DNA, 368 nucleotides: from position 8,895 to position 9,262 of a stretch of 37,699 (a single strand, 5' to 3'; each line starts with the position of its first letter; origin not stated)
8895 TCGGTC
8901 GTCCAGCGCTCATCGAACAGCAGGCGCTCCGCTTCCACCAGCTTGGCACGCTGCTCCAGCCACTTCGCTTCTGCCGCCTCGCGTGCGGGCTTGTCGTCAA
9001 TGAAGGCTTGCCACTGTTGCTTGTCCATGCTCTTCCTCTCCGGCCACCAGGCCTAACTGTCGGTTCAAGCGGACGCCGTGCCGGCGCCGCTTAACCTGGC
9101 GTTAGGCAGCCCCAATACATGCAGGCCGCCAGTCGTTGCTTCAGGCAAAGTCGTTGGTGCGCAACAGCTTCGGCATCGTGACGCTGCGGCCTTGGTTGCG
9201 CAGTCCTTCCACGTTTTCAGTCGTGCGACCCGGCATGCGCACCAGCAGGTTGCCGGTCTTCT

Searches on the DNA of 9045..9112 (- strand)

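Call 20: search_dna_similar(query=window:9045-9112:-, collection=plasmids, mode=distant, max_evalue=10, max_rows=40, rows=spread)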
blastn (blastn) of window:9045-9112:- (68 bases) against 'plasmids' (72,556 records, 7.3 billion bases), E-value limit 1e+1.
Records with a match: 959; places in all: 989; records where one place covers at least 80% of the query: 907.
Best place of each record, by identity: >=99% 3; 95-99% 3; 90-95% 18; 80-90% 27; 60-80% 908.
By first word of the organism name: Escherichia 718; Klebsiella 69; Shigella 65; Salmonella 36; Acinetobacter 14; Sinorhizobium 9; Enterobacter 8; Shewanella 4; Citrobacter 4; Burkholderia 4; and 22 more.
By predicted mobility (MOB-suite, as given by PLSDB): conjugative 682; mobilizable 160; non-mobilizable 117.
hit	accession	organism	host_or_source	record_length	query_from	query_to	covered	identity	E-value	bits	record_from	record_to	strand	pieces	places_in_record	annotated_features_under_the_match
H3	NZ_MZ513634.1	Escherichia coli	-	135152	8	62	81%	76.4%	1e-1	42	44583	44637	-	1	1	none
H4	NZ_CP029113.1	Escherichia coli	-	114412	8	62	81%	74.5%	2e+0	37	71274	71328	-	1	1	none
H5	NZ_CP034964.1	Escherichia coli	Homo sapiens,Culture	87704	8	62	81%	74.5%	2e+0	37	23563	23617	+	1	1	none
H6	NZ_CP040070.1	Escherichia coli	Larus sp.,pure culture,feces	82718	8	62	81%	74.5%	2e+0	37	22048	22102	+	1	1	none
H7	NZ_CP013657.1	Escherichia coli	Homo sapiens,urine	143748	8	62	81%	74.5%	2e+0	37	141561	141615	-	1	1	none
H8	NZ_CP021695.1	Proteus mirabilis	-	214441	8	62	81%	74.5%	2e+0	37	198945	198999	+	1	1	none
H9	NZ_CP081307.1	Escherichia coli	Homo sapiens,urine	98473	8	62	81%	74.5%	2e+0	37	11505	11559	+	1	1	none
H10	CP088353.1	Escherichia coli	Homo sapiens,blood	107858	8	62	81%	74.5%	2e+0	37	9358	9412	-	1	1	none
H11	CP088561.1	Escherichia coli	Homo sapiens,blood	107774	8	62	81%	74.5%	2e+0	37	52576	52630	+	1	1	none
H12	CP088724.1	Escherichia coli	Homo sapiens,blood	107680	8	62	81%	74.5%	2e+0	37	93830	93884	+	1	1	none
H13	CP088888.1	Escherichia coli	Homo sapiens,blood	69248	8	62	81%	74.5%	2e+0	37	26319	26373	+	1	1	none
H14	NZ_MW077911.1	Escherichia coli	-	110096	8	62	81%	74.5%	2e+0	37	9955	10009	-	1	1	none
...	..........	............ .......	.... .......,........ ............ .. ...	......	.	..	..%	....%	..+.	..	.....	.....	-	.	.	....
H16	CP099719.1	Enterobacter sp. Z1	bacteria,soil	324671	8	62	81%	74.5%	2e+0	37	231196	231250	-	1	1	none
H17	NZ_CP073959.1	Escherichia coli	Poultry,pure culture,Cloacal sample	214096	8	62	81%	74.5%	2e+0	37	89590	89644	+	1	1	none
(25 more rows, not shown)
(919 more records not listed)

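Call 21: get_annotated_region(hit=H5, flank=3500)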
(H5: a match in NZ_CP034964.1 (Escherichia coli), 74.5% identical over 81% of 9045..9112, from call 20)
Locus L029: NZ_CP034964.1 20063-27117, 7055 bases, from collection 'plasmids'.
description: Escherichia coli strain WCHEC020032 plasmid pCTXM3_020032, complete sequence
organism: Escherichia coli (NCBI taxid 562)
taxonomy: Bacteria; Pseudomonadota; Gammaproteobacteria; Enterobacterales; Enterobacteriaceae; Escherichia; Escherichia coli
host: -; source: Homo sapiens,Culture; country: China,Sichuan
typing (MOB-suite, as given by PLSDB): conjugative; replicon IncFIA,IncFIC; relaxase MOBF; mating-pair formation MPF_F
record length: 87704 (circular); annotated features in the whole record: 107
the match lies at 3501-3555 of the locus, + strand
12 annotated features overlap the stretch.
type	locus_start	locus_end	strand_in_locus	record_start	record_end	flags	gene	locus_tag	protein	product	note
CDS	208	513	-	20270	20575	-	-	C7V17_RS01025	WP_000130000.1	PadR family transcriptional regulator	-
CDS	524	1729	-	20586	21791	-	chrA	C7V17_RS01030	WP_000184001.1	chromate efflux transporter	GO:0015703 - chromate transport [Evidence IEA]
CDS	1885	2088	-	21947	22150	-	-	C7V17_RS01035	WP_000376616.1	hypothetical protein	-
predicted_resistance_gene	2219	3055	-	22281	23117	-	sul1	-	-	sulfonamide-resistant dihydropteroate synthase Sul1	predicted by amrfinderplus; class SULFONAMIDE; identity 100.0%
CDS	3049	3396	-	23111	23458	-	-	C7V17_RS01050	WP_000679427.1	quaternary ammonium compound efflux SMR transporter QacE delta 1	-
predicted_resistance_gene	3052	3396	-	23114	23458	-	qacEdelta1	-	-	quaternary ammonium compound efflux SMR transporter QacE delta 1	predicted by amrfinderplus; class QUATERNARY AMMONIUM; identity 100.0%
CDS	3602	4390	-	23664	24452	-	-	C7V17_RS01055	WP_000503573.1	ANT(3'')-Ia family aminoglycoside nucleotidyltransferase AadA5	-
predicted_resistance_gene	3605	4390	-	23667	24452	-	aadA5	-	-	ANT(3'')-Ia family aminoglycoside nucleotidyltransferase AadA5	predicted by amrfinderplus; class AMINOGLYCOSIDE; identity 100.0%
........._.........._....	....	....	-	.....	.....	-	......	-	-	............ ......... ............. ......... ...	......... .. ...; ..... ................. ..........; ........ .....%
predicted_resistance_gene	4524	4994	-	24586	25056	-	dfrA17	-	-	trimethoprim-resistant dihydrofolate reductase DfrA17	predicted by amrfinderplus; class TRIMETHOPRIM; identity 100.0%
CDS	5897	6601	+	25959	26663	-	-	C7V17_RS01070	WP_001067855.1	IS6-like element IS26 family transposase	GO:0006313 - DNA transposition [Evidence IEA]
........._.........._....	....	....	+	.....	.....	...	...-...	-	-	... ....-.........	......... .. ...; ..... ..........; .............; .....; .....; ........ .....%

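Call 22: search_dna_similar(query=window:9045-9112:-, collection=plasmids, mode=distant, max_evalue=10, max_rows=30, rows=best)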
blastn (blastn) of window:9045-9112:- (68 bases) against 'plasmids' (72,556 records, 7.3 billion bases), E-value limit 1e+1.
Records with a match: 959; places in all: 989; records where one place covers at least 80% of the query: 907.
Best place of each record, by identity: >=99% 3; 95-99% 3; 90-95% 18; 80-90% 27; 60-80% 908.
By first word of the organism name: Escherichia 718; Klebsiella 69; Shigella 65; Salmonella 36; Acinetobacter 14; Sinorhizobium 9; Enterobacter 8; Shewanella 4; Citrobacter 4; Burkholderia 4; and 22 more.
By predicted mobility (MOB-suite, as given by PLSDB): conjugative 682; mobilizable 160; non-mobilizable 117.
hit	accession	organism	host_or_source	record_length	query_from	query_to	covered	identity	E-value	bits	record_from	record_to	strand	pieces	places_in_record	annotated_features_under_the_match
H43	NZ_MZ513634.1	Escherichia coli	-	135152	8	62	81%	76.4%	1e-1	42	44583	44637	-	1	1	none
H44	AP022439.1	Raoultella planticola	-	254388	8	62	81%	76.4%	1e-1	42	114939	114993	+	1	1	none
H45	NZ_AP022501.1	Enterobacter kobei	-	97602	8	62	81%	76.4%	1e-1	42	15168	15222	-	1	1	none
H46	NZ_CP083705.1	Escherichia coli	Homo sapiens,urine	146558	8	62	81%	75.9%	6e+0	37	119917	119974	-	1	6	none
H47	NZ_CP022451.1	Salmonella enterica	chicken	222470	8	62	81%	74.5%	2e+0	37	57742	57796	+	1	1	none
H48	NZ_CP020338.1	Shigella flexneri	cell culture,hospitalized patients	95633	8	62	81%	74.5%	2e+0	37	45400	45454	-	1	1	none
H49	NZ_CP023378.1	Escherichia coli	canine,whole organism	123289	8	62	81%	74.5%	2e+0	37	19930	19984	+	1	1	none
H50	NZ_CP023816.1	Escherichia coli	wild bird,tissue sample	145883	8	62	81%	74.5%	2e+0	37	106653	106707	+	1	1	none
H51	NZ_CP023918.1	Klebsiella pneumoniae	Homo sapiens,urine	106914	8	62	81%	74.5%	2e+0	37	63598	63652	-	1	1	none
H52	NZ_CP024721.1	Escherichia coli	Bos mutus,whole organism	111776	8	62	81%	74.5%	2e+0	37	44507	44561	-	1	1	none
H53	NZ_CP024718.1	Escherichia coli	Bos mutus,whole organism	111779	8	62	81%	74.5%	2e+0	37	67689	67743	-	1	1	none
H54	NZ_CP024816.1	Escherichia coli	Homo sapiens,urine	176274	8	62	81%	74.5%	2e+0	37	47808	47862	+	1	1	none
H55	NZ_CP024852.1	Escherichia coli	-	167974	8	62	81%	74.5%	2e+0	37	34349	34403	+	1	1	none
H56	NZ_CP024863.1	Escherichia coli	-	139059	8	62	81%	74.5%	2e+0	37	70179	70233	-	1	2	none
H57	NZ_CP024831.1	Escherichia coli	Homo sapiens,urine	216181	8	62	81%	74.5%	2e+0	37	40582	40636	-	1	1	none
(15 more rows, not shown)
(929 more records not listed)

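Call 28: build_rna_model(alignment_id=A2, structure=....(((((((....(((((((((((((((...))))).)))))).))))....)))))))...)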
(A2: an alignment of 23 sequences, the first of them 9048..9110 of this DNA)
Model R1 built from alignment A2 (23 sequences, 64 columns); structure: as given.
model positions 62; base pairs 22; branch points 0; effective number of sequences 3.77; information 0.902 bits per position. Calibrated on 0.2 Mb of random sequence (short: E-values are rough).
structure used (alignment columns):
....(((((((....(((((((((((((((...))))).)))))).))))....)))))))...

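Call 29: search_with_rna_model(model_id=R1, source=window, filters=off, max_evalue=10, show_alignments=4)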
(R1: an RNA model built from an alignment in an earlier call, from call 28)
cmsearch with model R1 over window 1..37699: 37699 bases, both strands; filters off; matches with E-value up to 10: 32.
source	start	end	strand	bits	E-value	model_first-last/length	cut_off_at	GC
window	9048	9109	-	83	1.4e-23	1-62/62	no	0.66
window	3592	3652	-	58.5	7.7e-16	1-62/62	no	0.67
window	8693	8757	-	33.6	5.7e-08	1-62/62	no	0.72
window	9049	9110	+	31.2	3.3e-07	1-62/62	no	0.66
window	9406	9462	-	26.5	1e-05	1-62/62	no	0.67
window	8694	8758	+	16.7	0.012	1-62/62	no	0.71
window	20032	20086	-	13.7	0.11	1-62/62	no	0.67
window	22264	22311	+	13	0.18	1-62/62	no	0.62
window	3260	3280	+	12.6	0.24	1-62/62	no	0.43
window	3259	3279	-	12.6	0.24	1-62/62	no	0.43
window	2209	2238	-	11.3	0.63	1-62/62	no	0.8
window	33490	33509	+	10.8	0.87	21-40/62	no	0.85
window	7144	7215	+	10.5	1.1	1-62/62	no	0.65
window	3593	3653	+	10.5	1.1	1-62/62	no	0.66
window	17746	17777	+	10.1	1.5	1-62/62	no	0.62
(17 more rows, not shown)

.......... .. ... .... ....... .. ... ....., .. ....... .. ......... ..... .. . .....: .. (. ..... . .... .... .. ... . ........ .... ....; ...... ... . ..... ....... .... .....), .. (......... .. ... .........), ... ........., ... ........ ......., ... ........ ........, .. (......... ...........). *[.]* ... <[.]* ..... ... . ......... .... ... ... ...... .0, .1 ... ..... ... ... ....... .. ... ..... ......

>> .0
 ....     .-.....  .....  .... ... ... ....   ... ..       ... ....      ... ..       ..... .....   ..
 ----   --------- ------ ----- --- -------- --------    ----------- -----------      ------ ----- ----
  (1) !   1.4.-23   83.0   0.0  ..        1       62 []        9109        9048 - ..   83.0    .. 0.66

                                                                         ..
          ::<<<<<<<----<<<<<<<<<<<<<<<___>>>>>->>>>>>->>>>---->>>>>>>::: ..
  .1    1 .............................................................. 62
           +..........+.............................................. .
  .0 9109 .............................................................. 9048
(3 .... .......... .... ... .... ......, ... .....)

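Call 30: search_with_rna_model(model_id=R1, sources=[L001, L002, L003, L004, L005, L006, L007, L008, L009, L010, L011, L012, L013, L014, L015, L016, L017, L018, L019, L020, L021, L022, L023, L024, L025, L026, L027, L028, L029], max_evalue=1)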
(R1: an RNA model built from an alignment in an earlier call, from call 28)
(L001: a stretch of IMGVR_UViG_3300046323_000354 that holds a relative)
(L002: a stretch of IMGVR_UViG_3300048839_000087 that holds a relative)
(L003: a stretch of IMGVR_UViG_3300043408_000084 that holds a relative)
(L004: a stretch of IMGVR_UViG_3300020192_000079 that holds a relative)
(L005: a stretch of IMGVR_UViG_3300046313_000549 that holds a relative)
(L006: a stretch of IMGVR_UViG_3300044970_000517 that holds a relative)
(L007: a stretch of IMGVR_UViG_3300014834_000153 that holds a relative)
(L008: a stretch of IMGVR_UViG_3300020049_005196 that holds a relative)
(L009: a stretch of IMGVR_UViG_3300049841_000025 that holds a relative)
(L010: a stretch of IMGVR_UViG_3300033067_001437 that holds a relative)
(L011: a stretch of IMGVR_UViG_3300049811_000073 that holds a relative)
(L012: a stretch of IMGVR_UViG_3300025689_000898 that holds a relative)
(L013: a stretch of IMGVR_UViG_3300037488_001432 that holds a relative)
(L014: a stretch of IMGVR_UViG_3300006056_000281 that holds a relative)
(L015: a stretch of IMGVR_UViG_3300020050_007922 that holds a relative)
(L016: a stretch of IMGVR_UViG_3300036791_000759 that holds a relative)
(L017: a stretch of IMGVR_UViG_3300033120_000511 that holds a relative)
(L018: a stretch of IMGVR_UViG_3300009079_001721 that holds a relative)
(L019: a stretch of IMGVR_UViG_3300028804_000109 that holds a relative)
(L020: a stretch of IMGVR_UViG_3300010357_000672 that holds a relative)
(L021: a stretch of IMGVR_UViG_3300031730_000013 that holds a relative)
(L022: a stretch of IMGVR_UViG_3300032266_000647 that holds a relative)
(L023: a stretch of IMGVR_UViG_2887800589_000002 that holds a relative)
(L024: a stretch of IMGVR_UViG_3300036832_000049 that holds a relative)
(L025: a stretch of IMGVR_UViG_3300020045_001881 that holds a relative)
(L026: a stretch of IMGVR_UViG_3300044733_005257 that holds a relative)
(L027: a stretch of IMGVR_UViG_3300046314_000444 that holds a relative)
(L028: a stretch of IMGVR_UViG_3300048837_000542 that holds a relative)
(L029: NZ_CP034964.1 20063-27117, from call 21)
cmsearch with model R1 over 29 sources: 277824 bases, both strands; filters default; matches with E-value up to 1: 105.
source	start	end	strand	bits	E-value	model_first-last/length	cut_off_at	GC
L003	3506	3567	-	84.9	2.6e-23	1-62/62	no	0.61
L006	9463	9524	-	84.4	3.7e-23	1-62/62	no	0.65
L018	486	547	-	84.3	3.9e-23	1-62/62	no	0.63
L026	8039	8100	-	83.7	6e-23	1-62/62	no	0.65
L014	1339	1400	-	83.1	9.7e-23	1-62/62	no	0.68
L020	4612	4673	-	83.1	9.7e-23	1-62/62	no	0.68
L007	7162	7223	-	80.1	8.6e-22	1-62/62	no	0.65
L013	982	1043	-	79.7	1.1e-21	1-62/62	no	0.69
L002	5771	5832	-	78.7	2.4e-21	1-62/62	no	0.65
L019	6324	6385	+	78.4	2.9e-21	1-62/62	no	0.69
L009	3319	3380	+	77.8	4.4e-21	1-62/62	no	0.68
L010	9369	9430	+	77.4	5.9e-21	1-62/62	no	0.65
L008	840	901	-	77.4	6e-21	1-62/62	no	0.63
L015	9827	9888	+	77.4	6e-21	1-62/62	no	0.63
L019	5976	6037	+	77.3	6.7e-21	1-62/62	no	0.66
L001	12392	12453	+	77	7.9e-21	1-62/62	no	0.73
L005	6321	6382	+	77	7.9e-21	1-62/62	no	0.73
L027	8006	8067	+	77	7.9e-21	1-62/62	no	0.73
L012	2145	2206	+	77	8.2e-21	1-62/62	no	0.65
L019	5491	5552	+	74.6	4.7e-20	1-62/62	no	0.63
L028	9758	9819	-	74.3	5.9e-20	1-62/62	no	0.65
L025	2150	2211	+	74.1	6.6e-20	1-62/62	no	0.68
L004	5931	5992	-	72.5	2.1e-19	1-62/62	no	0.61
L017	4632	4691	-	71.4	4.6e-19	3-62/62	5'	0.72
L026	8490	8551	-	70.8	7.2e-19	1-62/62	no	0.61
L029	3497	3558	+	70.3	1e-18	1-62/62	no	0.63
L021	8216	8277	-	67.7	7e-18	1-62/62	no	0.63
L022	1811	1872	-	67.3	9.3e-18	1-62/62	no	0.65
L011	6312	6373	-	64.8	5.7e-17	1-62/62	no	0.63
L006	9781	9842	-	64.2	8.7e-17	1-62/62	no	0.63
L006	9007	9068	-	61.5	6.4e-16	1-62/62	no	0.71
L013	2496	2556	-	56.9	1.8e-14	1-62/62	no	0.66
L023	3427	3489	-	55.9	3.6e-14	1-62/62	no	0.57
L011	4836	4928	-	54.9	7.9e-14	1-62/62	no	0.73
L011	5344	5405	-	52.5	4.4e-13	1-62/62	no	0.73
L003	3873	3935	-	51.3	1e-12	1-62/62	no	0.57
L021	6226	6317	-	49.7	3.5e-12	1-62/62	no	0.7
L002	6289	6393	-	49.2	4.9e-12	1-62/62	no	0.62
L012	3075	3138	+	47.5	1.6e-11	1-62/62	no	0.62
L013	514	576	-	47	2.4e-11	1-62/62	no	0.63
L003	11008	11069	+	45.5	7e-11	1-62/62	no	0.6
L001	9239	9300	+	45.2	8.8e-11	1-62/62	no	0.61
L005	3168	3229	+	45.2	8.8e-11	1-62/62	no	0.61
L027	4853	4914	+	45.2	8.8e-11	1-62/62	no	0.61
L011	5089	5148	-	45.2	9e-11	1-62/62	no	0.55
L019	4546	4608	+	45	1e-10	1-62/62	no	0.63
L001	13246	13308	+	44.3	1.7e-10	1-62/62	no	0.62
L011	6068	6130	-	43.9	2.2e-10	1-62/62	no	0.54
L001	8137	8199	+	42.5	6.3e-10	1-62/62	no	0.49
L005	2066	2128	+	42.5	6.3e-10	1-62/62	no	0.49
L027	3751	3813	+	42.5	6.3e-10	1-62/62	no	0.49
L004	4192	4254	-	41.6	1.2e-09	1-62/62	no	0.54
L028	12632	12696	-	41.5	1.3e-09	1-62/62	no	0.55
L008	2599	2662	-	41.4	1.4e-09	1-62/62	no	0.59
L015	8066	8129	+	41.4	1.4e-09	1-62/62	no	0.59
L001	10294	10356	+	41.1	1.7e-09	1-62/62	no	0.63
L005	4223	4285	+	41.1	1.7e-09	1-62/62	no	0.63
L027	5908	5970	+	41.1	1.7e-09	1-62/62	no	0.63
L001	11115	11219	+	40.8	2.2e-09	1-62/62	no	0.61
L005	5044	5148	+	40.8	2.2e-09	1-62/62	no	0.61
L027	6729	6833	+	40.8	2.2e-09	1-62/62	no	0.61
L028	10814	10878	-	40.5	2.7e-09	1-62/62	no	0.6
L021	7778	7848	-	39.3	6.3e-09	1-62/62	no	0.63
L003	10678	10785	+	39.2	7.2e-09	1-62/62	no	0.62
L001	8826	8893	+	38.7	9.9e-09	1-62/62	no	0.65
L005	2755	2822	+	38.7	9.9e-09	1-62/62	no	0.65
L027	4440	4507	+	38.7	9.9e-09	1-62/62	no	0.65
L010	9073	9144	+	35.8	8.4e-08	1-62/62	no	0.57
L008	1790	1888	-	35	1.5e-07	1-62/62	no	0.49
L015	8840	8938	+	35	1.5e-07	1-62/62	no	0.49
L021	9288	9349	-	34.7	1.9e-07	1-62/62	no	0.52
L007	6714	6781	-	34.5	2.2e-07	1-62/62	no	0.6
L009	1867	1926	+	33.7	3.9e-07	1-62/62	no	0.57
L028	9440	9507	-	33.5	4.3e-07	1-62/62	no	0.68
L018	487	548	+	33.4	4.6e-07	1-62/62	no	0.63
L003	3507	3568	+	33.1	5.7e-07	1-62/62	no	0.61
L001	9852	9911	+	32.8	7.4e-07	1-62/62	no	0.63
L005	3781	3840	+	32.8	7.4e-07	1-62/62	no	0.63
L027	5466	5525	+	32.8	7.4e-07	1-62/62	no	0.63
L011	6724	6826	-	32.7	7.6e-07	1-62/62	no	0.66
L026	8491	8552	+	32.6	8.4e-07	1-62/62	no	0.61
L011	4537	4611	-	32.3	1.1e-06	1-62/62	no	0.64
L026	8040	8101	+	31.7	1.6e-06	1-62/62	no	0.65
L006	9464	9525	+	31.5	1.9e-06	1-62/62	no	0.65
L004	5932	5993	+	30.3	4.6e-06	1-62/62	no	0.61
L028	10414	10487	-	30.3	4.6e-06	1-62/62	no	0.62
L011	5633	5735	-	27.9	2.6e-05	1-62/62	no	0.68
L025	2849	2934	+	27.8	2.9e-05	1-62/62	no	0.62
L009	2731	2793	+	27.5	3.6e-05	1-62/62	no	0.65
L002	5772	5833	+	27.2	4.4e-05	1-62/62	no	0.65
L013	983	1044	+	26.9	5.2e-05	1-62/62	no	0.69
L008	1478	1544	-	26.5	7.4e-05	1-62/62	no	0.66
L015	9184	9250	+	26.5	7.4e-05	1-62/62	no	0.66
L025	1874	1939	+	26.3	8.1e-05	1-62/62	no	0.59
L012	2144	2205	-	26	0.0001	1-62/62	no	0.65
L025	2149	2210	-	24.3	0.00037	1-62/62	no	0.68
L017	4633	4691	+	23.7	0.00054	1-59/62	3'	0.71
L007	7470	7537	-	20.4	0.0063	1-62/62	no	0.66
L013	1577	1643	-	18.5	0.025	1-62/62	no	0.72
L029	3496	3557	-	18.2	0.029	1-62/62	no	0.61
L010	9851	9927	+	16.3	0.12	1-62/62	no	0.68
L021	7172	7253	-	15.1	0.29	7-55/62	no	0.63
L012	3074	3137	-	14.6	0.4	1-62/62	no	0.62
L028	10929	10944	+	14.6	0.43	23-38/62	no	0.75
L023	8715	8790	-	14.4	0.47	1-62/62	no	0.72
